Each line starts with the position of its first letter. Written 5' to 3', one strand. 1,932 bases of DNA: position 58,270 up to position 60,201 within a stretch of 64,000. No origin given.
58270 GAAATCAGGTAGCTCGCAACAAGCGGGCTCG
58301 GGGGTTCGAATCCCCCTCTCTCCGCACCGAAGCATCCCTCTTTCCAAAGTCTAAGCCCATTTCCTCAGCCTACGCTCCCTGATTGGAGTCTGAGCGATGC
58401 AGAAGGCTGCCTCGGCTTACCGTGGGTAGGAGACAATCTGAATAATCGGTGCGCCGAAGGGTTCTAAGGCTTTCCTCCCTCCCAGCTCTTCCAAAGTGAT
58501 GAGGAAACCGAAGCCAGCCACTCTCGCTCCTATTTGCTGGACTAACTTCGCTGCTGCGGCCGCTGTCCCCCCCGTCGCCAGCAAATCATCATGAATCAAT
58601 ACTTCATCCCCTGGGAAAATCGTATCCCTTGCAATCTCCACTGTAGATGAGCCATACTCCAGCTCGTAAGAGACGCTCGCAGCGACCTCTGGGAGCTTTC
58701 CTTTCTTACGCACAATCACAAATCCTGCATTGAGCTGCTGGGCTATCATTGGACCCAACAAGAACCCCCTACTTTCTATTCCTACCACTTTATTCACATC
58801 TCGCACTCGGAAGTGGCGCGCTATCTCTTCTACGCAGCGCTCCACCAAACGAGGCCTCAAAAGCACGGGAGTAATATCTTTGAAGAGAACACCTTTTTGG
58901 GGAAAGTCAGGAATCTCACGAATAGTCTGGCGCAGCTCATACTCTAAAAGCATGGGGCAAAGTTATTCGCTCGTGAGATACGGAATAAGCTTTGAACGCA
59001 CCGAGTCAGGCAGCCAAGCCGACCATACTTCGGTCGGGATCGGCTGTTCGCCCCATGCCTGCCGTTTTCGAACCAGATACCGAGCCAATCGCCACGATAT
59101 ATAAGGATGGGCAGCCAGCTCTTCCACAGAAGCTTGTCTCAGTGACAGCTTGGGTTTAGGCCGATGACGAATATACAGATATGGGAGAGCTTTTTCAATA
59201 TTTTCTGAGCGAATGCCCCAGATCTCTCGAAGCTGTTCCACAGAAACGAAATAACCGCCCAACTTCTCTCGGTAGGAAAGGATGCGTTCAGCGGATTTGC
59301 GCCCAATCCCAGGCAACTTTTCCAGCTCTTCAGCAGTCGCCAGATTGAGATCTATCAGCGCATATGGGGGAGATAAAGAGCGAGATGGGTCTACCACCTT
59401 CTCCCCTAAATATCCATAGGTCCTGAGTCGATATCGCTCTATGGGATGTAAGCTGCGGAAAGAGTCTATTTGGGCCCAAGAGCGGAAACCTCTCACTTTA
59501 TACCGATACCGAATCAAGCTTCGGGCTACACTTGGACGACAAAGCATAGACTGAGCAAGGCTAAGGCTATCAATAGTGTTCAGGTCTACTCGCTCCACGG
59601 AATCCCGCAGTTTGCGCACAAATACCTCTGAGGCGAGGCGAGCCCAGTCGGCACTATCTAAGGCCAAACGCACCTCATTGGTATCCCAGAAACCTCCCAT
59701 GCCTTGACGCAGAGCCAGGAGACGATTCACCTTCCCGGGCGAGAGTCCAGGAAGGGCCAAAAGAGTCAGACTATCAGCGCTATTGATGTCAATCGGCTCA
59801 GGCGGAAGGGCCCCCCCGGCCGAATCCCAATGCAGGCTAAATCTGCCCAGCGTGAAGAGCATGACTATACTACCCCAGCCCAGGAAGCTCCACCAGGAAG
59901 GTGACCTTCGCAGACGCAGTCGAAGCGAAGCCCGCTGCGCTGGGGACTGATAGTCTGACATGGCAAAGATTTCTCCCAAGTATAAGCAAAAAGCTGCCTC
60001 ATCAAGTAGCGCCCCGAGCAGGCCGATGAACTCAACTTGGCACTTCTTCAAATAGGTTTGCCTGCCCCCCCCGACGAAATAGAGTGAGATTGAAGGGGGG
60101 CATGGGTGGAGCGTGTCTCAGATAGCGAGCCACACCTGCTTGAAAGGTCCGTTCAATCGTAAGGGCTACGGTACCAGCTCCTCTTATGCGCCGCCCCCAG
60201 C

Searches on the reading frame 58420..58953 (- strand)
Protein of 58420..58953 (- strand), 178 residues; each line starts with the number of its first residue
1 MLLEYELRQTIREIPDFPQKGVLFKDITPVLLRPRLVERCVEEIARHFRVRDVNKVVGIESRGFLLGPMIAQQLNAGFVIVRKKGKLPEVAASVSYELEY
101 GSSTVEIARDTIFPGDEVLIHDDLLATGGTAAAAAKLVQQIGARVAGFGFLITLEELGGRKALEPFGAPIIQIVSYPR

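Call 53: search_protein_families(library=pfam, proteins=[window:58420-58953:-], max_evalue=0.001)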
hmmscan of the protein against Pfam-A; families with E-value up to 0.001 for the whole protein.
window:58420-58953:- (178 aa): 1 family
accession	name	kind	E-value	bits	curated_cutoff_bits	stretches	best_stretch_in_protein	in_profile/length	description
PF00156.33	Pribosyltran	-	2.1e-11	43.8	26.3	1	39-152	17-124/158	Phosphoribosyl transferase domain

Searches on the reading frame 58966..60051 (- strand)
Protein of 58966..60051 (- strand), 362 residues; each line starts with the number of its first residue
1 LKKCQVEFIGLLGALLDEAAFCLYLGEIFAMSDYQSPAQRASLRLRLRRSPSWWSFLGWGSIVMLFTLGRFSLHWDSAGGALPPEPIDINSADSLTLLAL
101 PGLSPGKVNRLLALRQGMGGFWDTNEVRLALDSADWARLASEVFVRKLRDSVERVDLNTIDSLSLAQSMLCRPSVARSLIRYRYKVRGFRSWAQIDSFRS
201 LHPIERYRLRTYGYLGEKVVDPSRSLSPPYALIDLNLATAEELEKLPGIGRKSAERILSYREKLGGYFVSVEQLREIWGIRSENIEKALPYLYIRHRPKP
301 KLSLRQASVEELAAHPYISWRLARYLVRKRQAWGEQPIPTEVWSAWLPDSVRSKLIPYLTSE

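Call 53: search_protein_families(library=pfam, proteins=[window:58966-60051:-], max_evalue=0.001)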
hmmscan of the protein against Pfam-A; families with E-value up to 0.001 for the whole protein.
window:58966-60051:- (362 aa): 5 families
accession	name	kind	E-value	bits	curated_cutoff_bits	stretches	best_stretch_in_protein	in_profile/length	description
PF12836.13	HHH_3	-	3.1e-33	114.1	27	2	232-292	5-64/65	Helix-hairpin-helix motif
PF00633.29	HHH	-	4.4e-12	45.6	24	1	234-260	4-30/30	Helix-hairpin-helix motif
PF14520.12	HHH_5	-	5.3e-07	30.5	27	0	238-258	32-52/57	Helix-hairpin-helix domain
PF21176.3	RecR_HhH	-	1.2e-05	25.5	27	1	241-257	6-22/45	RecR, helix-hairpin-helix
PF03934.19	T2SSK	-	1.7e-05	25.5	24.2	0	87-132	1-48/63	Type II secretion system (T2SS), protein K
